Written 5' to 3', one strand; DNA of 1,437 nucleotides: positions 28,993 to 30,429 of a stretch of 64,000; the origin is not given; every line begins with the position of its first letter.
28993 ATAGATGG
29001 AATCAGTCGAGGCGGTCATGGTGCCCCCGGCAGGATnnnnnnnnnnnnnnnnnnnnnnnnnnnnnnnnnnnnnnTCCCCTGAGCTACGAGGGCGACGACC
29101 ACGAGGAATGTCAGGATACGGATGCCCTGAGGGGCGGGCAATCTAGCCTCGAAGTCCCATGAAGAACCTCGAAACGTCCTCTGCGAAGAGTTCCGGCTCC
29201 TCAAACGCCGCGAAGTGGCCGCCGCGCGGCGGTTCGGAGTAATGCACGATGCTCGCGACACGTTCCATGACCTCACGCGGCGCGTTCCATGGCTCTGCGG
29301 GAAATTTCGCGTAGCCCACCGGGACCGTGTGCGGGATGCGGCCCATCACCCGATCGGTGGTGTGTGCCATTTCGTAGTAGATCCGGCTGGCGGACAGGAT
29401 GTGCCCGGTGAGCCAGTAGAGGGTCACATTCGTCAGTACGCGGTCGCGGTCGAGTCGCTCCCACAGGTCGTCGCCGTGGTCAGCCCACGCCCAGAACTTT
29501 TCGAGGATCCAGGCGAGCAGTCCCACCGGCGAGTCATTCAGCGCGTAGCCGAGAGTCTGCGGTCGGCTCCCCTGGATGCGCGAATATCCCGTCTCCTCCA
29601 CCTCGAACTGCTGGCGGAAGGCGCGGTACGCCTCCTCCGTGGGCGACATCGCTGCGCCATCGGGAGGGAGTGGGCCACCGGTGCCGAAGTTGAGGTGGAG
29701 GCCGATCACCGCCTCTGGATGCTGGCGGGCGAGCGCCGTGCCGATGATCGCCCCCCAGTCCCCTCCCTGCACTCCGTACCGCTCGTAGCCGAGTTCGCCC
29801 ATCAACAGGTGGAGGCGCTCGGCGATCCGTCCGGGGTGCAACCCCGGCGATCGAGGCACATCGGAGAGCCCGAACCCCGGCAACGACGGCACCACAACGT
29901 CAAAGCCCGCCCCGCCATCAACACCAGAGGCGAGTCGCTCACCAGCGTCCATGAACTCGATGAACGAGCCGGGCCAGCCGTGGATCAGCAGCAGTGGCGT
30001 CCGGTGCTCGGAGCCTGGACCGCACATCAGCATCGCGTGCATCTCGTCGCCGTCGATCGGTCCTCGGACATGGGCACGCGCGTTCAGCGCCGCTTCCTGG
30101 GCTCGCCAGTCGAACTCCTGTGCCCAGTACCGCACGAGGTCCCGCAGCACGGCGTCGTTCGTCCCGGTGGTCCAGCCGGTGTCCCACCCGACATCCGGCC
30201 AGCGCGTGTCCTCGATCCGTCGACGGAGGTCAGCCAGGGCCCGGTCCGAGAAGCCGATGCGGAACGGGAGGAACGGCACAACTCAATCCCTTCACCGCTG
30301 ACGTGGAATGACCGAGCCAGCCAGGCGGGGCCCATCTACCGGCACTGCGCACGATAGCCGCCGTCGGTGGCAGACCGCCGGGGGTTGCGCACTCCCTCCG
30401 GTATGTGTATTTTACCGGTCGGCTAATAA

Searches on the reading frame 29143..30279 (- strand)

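Call 95: search_protein_families(library=pfam, proteins=[window:29143-30279:-], max_evalue=0.00001)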
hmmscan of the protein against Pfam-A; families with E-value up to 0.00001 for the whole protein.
window:29143-30279:- (378 aa): 2 families
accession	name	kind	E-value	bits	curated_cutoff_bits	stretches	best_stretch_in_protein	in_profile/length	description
PF06441.18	EHN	-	2.9e-28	98.6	22.8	1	5-109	3-107/107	Epoxide hydrolase N terminus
PF00561.26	Abhydrolase_1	-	1.5e-16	61.2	25.8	1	95-197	2-100/245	alpha/beta hydrolase fold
